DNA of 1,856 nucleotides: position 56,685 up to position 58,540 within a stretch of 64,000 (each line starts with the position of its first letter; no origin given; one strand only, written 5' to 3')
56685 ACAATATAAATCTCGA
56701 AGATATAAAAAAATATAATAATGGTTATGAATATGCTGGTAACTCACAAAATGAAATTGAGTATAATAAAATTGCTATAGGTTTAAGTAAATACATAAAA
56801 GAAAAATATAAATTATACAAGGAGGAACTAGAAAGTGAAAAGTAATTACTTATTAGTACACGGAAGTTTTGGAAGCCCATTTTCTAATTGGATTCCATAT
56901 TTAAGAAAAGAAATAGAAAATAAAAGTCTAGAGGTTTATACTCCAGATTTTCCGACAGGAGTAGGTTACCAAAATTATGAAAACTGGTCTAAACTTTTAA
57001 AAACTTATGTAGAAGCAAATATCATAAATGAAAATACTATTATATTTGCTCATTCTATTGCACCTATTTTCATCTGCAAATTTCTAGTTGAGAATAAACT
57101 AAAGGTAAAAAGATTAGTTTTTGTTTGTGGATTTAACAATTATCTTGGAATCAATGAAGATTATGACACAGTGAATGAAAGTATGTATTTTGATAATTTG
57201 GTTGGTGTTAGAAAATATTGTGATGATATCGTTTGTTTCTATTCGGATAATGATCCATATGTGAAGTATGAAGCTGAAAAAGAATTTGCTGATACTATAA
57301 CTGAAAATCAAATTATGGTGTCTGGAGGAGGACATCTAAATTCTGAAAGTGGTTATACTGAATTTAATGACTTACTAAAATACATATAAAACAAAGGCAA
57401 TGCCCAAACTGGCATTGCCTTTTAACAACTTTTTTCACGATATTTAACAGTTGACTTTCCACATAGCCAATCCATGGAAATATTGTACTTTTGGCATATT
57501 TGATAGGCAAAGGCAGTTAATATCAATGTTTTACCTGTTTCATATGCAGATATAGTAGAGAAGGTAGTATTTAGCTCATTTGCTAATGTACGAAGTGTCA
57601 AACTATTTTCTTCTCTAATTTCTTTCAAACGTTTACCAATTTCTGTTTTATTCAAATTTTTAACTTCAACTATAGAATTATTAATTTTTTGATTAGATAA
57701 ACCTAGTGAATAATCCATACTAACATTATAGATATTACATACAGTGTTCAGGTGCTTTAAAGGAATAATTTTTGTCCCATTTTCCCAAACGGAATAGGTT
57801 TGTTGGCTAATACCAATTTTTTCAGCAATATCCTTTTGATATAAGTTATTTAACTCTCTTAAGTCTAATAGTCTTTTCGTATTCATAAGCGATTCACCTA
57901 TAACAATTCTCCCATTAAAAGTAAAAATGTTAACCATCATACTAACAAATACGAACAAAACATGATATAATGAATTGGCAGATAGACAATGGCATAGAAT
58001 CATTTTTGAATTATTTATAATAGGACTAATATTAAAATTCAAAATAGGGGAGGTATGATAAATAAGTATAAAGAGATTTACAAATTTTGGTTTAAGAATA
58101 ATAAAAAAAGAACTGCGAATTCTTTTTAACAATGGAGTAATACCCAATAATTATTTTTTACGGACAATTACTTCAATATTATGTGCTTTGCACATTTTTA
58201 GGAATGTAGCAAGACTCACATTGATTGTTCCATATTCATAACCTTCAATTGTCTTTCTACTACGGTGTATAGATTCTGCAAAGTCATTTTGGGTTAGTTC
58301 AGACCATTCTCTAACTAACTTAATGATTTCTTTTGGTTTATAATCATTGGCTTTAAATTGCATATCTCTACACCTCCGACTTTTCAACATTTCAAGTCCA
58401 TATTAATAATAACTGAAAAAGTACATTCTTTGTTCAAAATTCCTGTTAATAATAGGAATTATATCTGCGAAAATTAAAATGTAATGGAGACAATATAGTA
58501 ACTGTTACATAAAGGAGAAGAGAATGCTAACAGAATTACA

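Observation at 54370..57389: Tight three-gene operon on a mobilizable element: HEPN-like Rx4H protein, HNH-like nuclease, small serine hydrolase. Candidate novel defence or conflict system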

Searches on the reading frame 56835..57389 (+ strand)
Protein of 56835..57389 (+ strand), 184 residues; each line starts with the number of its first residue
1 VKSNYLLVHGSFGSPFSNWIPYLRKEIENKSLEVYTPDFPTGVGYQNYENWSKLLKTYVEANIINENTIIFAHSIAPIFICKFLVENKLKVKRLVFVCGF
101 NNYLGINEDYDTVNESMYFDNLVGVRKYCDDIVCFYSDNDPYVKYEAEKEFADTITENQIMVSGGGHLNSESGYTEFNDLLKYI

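Call 3: search_protein_families(library=pfam, proteins=[window:56835-57389:+], max_evalue=1)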
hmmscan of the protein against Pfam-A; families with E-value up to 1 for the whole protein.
window:56835-57389:+ (184 aa): 4 families
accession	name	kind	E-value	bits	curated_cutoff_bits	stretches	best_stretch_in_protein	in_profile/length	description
PF06821.19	Ser_hydrolase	-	1.2e-16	61.5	22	1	5-181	1-167/172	Serine hydrolase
PF00561.26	Abhydrolase_1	-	0.0034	17.5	25.8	0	6-108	4-111/245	alpha/beta hydrolase fold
PF12697.13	Abhydrolase_6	-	0.049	14.7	26.3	1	6-99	2-93/217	Alpha/beta hydrolase family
PF10230.15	LIDHydrolase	-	0.11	12.6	27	0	126-163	216-253/262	Lipid-droplet associated hydrolase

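Call 4: search_protein_families(library=padloc, proteins=[window:56835-57389:+], max_evalue=1)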
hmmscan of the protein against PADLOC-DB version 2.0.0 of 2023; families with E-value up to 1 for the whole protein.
window:56835-57389:+ (184 aa): 0 families

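Call 5: search_protein_families(library=ncbifam, proteins=[window:56835-57389:+], max_evalue=1)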
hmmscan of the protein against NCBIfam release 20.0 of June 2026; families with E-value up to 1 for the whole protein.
window:56835-57389:+ (184 aa): 0 families

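Call 62: find_homologous_proteins(query=window:56835-57386:+, max_evalue=0.001)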
Query seq(184 aa) (184 aa): 2348 proteins with E <= 0.001 among 2399 candidates; the best 120 are listed.
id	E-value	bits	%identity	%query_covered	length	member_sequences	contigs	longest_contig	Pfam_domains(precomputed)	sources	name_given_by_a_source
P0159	2.4e-111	388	90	100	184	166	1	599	PF06821.20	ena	-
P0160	8.6e-111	386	90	100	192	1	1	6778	PF06821.20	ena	-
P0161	1.6e-110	386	89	100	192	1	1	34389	PF06821.20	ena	-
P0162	1.8e-110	385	89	100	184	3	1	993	PF06821.20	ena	-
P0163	2.0e-110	385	90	100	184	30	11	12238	PF06821.20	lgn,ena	-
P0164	2.9e-110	385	89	100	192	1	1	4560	PF06821.20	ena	-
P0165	4.0e-110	384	89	100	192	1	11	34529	PF06821.20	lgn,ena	-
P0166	6.3e-110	384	89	100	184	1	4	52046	PF06821.20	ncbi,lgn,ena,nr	ncbi:hypothetical protein EGP64_02500 [bacterium]|nr:hypothetical protein [bacterium]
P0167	7.4e-110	383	90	100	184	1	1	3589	PF06821.20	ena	-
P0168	8.6e-110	383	89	100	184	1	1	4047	PF06821.20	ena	-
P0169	8.7e-110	383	89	100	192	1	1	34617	PF06821.20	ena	-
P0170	1.4e-109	382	89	100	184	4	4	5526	PF06821.20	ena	-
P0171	1.7e-109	382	88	100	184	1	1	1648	PF06821.20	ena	-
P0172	3.0e-109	381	89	100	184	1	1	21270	PF06821.20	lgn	-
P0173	3.2e-109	381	89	100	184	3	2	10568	PF06821.20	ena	-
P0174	3.8e-109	381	88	100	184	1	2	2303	PF06821.20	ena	-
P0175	4.0e-109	381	89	100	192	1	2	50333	PF06821.20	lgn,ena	-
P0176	4.7e-109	381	88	100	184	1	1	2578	PF06821.20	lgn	-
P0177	4.9e-109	381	89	100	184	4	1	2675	PF06821.20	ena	-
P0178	6.3e-109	380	88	100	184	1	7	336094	PF06821.20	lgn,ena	-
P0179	7.5e-109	380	88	100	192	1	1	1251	PF06821.20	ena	-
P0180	7.9e-109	380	88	100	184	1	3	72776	PF06821.20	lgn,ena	-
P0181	8.7e-109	380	88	100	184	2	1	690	PF06821.20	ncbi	-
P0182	9.3e-109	380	87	100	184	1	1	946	PF06821.20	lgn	-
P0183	9.4e-109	380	88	100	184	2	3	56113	PF06821.20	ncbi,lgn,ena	-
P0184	9.8e-109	380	88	100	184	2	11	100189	PF06821.20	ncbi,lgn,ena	-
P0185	1.6e-108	379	89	100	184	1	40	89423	PF06821.20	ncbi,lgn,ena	-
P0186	2.2e-108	379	89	100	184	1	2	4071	PF06821.20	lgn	-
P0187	2.3e-108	379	88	100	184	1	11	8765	PF06821.20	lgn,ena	-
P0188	2.6e-108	378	88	100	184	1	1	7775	PF06821.20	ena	-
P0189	2.6e-108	378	88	100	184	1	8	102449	PF06821.20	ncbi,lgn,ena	-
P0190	2.7e-108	378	87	100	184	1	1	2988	PF06821.20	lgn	-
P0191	2.8e-108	378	88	100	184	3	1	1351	PF06821.20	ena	-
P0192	3.2e-108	378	87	100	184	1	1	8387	PF06821.20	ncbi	-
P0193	3.6e-108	378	88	100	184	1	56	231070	PF06821.20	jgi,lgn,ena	-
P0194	3.7e-108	378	88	100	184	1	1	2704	PF06821.20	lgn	-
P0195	5.0e-108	377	87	100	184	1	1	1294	PF06821.20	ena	-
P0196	5.7e-108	377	88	100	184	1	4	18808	PF06821.20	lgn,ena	-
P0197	6.5e-108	377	88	100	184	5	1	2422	PF06821.20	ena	-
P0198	6.6e-108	377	88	100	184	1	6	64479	PF06821.20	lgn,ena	-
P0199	7.7e-108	377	88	100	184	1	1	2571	PF06821.20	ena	-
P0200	7.7e-108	377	88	100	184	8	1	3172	PF06821.20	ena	-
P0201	9.0e-108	377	86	100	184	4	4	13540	PF06821.20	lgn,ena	-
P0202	9.2e-108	377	88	100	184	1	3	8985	PF06821.20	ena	-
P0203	9.4e-108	377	86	100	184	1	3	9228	PF06821.20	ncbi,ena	-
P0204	1.1e-107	376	88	100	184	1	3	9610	PF06821.20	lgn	-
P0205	1.1e-107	376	88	100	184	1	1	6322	PF06821.20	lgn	-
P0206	1.2e-107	376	88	100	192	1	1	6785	PF06821.20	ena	-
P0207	1.3e-107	376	87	100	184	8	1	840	PF06821.20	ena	-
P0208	1.4e-107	376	88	100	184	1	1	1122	PF06821.20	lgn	-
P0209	1.4e-107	376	87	100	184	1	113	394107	PF06821.20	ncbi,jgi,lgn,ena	-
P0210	1.6e-107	376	87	100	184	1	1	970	PF06821.20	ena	-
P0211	2.0e-107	375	87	100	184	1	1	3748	PF06821.20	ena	-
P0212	2.3e-107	375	87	100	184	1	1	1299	PF06821.20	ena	-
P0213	3.0e-107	375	87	100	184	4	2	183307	PF06821.20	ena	-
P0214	3.2e-107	375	88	99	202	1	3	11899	PF00561.27,PF06821.20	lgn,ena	-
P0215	3.9e-107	375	86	100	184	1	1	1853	PF06821.20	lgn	-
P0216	5.8e-107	374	86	100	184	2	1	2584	PF06821.20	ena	-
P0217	7.6e-107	374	85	100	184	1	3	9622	PF06821.20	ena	-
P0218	8.1e-107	373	88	100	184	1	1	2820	PF06821.20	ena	-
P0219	9.2e-107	373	88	100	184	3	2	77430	PF06821.20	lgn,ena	-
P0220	1.1e-106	373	86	100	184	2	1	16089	PF06821.20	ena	-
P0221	1.6e-106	373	86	100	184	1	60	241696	PF06821.20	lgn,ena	-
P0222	2.4e-106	372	86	100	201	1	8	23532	PF06821.20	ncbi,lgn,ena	-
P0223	2.4e-106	372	87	100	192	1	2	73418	PF06821.20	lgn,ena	-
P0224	2.8e-106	372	85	99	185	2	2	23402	PF06821.20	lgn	-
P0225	3.0e-106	372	86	100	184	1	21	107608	PF06821.20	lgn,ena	-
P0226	3.3e-106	372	86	100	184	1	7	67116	PF06821.20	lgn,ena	-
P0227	3.3e-106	371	87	100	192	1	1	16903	PF06821.20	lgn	-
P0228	3.3e-106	371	86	100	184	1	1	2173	PF00561.27,PF06821.20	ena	-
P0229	3.8e-106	371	85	100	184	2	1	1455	PF06821.20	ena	-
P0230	4.7e-106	371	85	100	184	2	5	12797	PF06821.20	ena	-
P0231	4.8e-106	371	86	100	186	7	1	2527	PF06821.20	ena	-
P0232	5.1e-106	371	84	99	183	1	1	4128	PF06821.20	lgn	-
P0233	6.5e-106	371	87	100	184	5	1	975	PF06821.20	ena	-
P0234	8.2e-106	370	85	100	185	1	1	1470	PF06821.20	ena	-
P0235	1.0e-105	370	84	100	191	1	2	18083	PF06821.20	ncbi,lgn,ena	-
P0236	1.2e-105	370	85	99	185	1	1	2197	PF06821.20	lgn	-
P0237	1.3e-105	370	85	100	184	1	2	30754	PF06821.20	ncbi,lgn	-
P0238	1.3e-105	370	84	100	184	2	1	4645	PF00561.27,PF06821.20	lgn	-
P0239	2.3e-105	369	84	100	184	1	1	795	PF06821.20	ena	-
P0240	4.3e-105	368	84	100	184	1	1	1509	PF06821.20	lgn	-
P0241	5.3e-105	368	84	100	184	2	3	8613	PF06821.20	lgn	-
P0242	5.4e-105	368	88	100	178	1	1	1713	PF06821.20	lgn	-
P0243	5.4e-105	368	85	100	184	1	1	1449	PF06821.20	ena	-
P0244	9.7e-105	367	85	100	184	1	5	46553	PF00561.27,PF06821.20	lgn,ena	-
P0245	1.2e-104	366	85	100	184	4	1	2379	PF06821.20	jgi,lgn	-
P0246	1.3e-104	366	84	100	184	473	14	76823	PF06821.20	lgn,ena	-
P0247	1.5e-104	366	85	100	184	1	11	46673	PF06821.20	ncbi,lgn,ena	-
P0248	2.0e-104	366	84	100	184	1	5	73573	PF06821.20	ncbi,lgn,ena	-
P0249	3.8e-104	365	85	100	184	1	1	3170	PF06821.20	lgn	-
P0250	4.6e-104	365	84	100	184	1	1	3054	PF06821.20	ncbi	-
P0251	5.1e-104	364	85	100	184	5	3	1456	PF06821.20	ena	-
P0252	6.7e-104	364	85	100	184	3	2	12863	PF00561.27,PF06821.20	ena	-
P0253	7.0e-104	364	83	100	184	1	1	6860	PF06821.20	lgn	-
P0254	7.3e-104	364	83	100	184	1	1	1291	PF06821.20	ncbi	-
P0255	1.8e-103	363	83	100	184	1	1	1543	PF06821.20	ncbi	-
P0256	1.9e-103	363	92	92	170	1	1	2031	PF06821.20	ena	-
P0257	1.9e-103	363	84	100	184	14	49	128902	PF06821.20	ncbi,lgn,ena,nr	ncbi:MAG: hypothetical protein HFJ02_02220 [Bacilli bacterium]|nr:hypothetical protein [Bacilli bact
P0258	1.9e-103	362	84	100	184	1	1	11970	PF06821.20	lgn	-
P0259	2.3e-103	362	84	100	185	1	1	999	PF06821.20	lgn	-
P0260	3.0e-103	362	85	100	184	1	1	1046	PF06821.20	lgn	-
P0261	3.2e-103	362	80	100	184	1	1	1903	PF06821.20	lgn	-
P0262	4.0e-103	361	84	100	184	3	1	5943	PF06821.20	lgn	-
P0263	4.5e-103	361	84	100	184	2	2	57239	PF06821.20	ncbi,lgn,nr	ncbi:MAG: hypothetical protein HFI87_02965 [Bacilli bacterium]|nr:hypothetical protein [Bacilli bact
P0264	4.9e-103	361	83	100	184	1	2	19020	PF06821.20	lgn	-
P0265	6.9e-103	361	83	100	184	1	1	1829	PF06821.20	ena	-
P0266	7.1e-103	361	83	100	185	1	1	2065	PF06821.20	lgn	-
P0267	9.8e-103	360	83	100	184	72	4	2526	PF06821.20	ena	-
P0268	1.0e-102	360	82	100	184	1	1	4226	PF06821.20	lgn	-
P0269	1.1e-102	360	83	100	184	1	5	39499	PF06821.20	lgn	-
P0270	1.3e-102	360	82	100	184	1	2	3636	PF06821.20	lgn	-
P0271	1.8e-102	359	83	100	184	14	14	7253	PF06821.20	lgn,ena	-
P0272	2.2e-102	359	84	100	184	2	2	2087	PF06821.20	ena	-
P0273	2.9e-102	359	82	100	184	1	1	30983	PF06821.20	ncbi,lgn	-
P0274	3.1e-102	359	80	100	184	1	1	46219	PF06821.20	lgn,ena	-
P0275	3.2e-102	358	83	100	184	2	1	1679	PF06821.20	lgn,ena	-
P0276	3.7e-102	358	82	100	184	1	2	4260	PF06821.20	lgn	-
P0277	3.7e-102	358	84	100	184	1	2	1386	PF00561.27,PF06821.20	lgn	-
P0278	5.2e-102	358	82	100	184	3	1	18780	PF00561.27,PF06821.20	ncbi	-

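Call 63: find_encoding_contigs(protein=P0209, flank=7000, max_places=6)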
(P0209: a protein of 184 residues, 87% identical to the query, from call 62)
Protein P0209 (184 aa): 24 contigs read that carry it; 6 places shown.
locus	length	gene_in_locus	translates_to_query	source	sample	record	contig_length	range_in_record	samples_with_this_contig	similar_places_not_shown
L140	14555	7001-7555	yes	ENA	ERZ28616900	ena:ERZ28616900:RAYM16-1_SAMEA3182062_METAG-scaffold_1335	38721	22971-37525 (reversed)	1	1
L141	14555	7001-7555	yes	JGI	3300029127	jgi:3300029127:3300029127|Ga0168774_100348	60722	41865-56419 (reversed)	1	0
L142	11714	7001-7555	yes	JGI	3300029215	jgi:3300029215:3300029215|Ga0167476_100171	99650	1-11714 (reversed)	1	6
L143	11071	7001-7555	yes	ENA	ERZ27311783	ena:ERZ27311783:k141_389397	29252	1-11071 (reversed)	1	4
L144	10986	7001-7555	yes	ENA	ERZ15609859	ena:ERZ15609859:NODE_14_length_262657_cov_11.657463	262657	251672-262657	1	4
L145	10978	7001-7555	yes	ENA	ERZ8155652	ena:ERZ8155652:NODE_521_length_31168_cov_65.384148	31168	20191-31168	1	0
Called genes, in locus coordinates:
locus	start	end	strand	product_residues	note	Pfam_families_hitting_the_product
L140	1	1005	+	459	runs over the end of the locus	PF00293:NUDIX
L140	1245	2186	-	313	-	PF01368:DHH (faint)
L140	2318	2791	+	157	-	-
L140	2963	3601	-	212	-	-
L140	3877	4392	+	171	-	-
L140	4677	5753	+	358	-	PF12770:CHAT (weak)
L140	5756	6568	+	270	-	PF01261:AP_endonuc_2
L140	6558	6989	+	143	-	-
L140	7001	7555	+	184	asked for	PF06821:Ser_hydrolase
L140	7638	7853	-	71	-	-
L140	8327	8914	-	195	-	PF06042:NTP_transf_6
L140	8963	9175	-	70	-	-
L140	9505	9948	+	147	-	PF08719:NADAR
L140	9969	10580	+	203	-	PF01966:HD (weak)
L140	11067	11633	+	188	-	-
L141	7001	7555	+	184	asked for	PF06821:Ser_hydrolase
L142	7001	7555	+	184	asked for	PF06821:Ser_hydrolase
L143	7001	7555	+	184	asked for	PF06821:Ser_hydrolase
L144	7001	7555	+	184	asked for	PF06821:Ser_hydrolase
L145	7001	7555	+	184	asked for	PF06821:Ser_hydrolase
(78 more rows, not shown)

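Call 64: find_encoding_contigs(protein=P0257, flank=7000, max_places=6)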
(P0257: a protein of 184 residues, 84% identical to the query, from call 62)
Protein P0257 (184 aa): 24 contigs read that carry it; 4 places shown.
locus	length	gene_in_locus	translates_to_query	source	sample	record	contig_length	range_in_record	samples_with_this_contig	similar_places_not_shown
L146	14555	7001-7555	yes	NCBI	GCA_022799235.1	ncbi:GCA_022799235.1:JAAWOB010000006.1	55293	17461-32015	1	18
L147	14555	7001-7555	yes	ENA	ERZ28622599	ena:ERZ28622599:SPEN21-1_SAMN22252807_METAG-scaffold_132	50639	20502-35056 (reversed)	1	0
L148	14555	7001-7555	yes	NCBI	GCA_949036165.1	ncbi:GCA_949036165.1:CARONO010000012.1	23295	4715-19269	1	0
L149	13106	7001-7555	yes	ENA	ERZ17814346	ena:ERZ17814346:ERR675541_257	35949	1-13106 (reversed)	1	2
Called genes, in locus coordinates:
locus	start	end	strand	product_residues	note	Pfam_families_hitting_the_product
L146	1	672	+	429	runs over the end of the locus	PF13218:DUF4026_N, PF22789:DUF4026_C, PF10077:DUF2314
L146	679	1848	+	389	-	PF09903:DUF2130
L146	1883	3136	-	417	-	-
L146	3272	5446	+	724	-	PF17764:PriA_3primeBD, PF00270:DEAD, PF04851:ResIII, PF18319:Zn_ribbon_PriA, PF00271:Helicase_C, PF18074:PriA_C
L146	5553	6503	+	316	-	PF00551:Formyl_trans_N, PF02911:Formyl_trans_C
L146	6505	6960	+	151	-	-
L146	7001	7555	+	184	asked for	PF06821:Ser_hydrolase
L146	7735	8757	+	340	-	PF21016:RlmN_N, PF04055:Radical_SAM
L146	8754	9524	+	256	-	PF00481:PP2C, PF13672:PP2C_2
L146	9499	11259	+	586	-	PF00069:Pkinase, PF07714:PK_Tyr_Ser-Thr, PF03109:ABC1 (weak), PF03793:PASTA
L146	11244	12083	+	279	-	PF16745:RsgA_N, PF00005:ABC_tran (faint), PF03193:RsgA_GTPase, PF01926:MMR_HSR1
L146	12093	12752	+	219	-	PF00834:Ribul_P_3_epim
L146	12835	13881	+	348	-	PF01381:HTH_3, PF12844:HTH_19, PF13443:HTH_26 (faint), PF13560:HTH_31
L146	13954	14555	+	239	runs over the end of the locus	-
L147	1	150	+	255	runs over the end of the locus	PF13218:DUF4026_N, PF22789:DUF4026_C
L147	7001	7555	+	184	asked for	PF06821:Ser_hydrolase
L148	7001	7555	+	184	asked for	PF06821:Ser_hydrolase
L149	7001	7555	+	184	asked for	PF06821:Ser_hydrolase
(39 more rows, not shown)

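Call 101: search_protein_families(library=phrogs, proteins=[window:56838-57389:+], max_evalue=0.001)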
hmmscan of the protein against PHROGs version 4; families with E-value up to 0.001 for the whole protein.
window:56838-57389:+ (183 aa): 0 families

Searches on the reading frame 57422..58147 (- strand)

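Call 3: search_protein_families(library=pfam, proteins=[window:57422-58147:-], max_evalue=1)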
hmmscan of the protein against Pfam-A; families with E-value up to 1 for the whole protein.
window:57422-58147:- (241 aa): 22 families
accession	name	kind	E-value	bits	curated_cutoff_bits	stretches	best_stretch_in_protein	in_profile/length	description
PF12844.13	HTH_19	-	1.7e-25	89.1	30.2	2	171-228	1-58/64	Helix-turn-helix domain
PF01381.28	HTH_3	-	3.4e-25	88.3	23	2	95-146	3-54/55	Helix-turn-helix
PF13560.12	HTH_31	-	5.6e-13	49.4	27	2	169-221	1-54/64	Helix-turn-helix domain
PF13443.12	HTH_26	-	3.7e-08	33.9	22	1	96-144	5-54/63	Cro/C1-type HTH DNA-binding domain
PF01047.28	MarR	-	0.00032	21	24.6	1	93-118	9-34/59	MarR family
PF13412.12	HTH_24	-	0.00062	19.7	21.9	0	104-117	20-33/48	Winged helix-turn-helix DNA-binding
PF13744.12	HTH_37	-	0.00097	19.3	27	0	166-206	15-55/80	Helix-turn-helix domain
PF04545.22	Sigma70_r4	-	0.0079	16.1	24.1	0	91-117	10-36/50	Sigma-70, region 4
PF13413.12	HTH_25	-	0.014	15.6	24.6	1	173-206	1-34/62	Helix-turn-helix domain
PF17787.7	PH_14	-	0.025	14.9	22.7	1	146-228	35-117/131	PH domain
PF15943.11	YdaS_toxin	-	0.027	14.7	30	1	104-134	11-41/65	Bacterial toxin YdaS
PF13022.12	HTH_Tnp_1_2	-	0.03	14.8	27.9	1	96-128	21-53/122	Helix-turn-helix of insertion element transposase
PF13518.12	HTH_28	-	0.05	14.1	25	1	104-122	15-33/52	Helix-turn-helix domain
PF08281.18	Sigma70_r4_2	-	0.058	13.5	25.7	1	91-117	16-42/54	Sigma-70, region 4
PF08279.18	HTH_11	-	0.059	13.7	25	0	177-200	9-33/55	HTH domain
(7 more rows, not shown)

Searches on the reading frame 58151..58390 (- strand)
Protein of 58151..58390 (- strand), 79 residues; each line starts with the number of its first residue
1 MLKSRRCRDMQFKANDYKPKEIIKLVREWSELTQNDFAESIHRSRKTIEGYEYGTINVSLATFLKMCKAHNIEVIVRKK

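Call 3: search_protein_families(library=pfam, proteins=[window:58151-58390:-], max_evalue=1)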
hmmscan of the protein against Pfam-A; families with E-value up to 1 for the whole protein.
window:58151-58390:- (79 aa): 4 families
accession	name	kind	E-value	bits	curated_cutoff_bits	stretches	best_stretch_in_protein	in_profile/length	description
PF01381.28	HTH_3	-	6.9e-07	29.7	23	1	23-73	1-51/55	Helix-turn-helix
PF13560.12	HTH_31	-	4.2e-06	27.4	27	1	24-71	7-55/64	Helix-turn-helix domain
PF12844.13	HTH_19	-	0.00079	19.7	30.2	1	23-71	4-52/64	Helix-turn-helix domain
PF13443.12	HTH_26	-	0.012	16.3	22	1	31-72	10-52/63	Cro/C1-type HTH DNA-binding domain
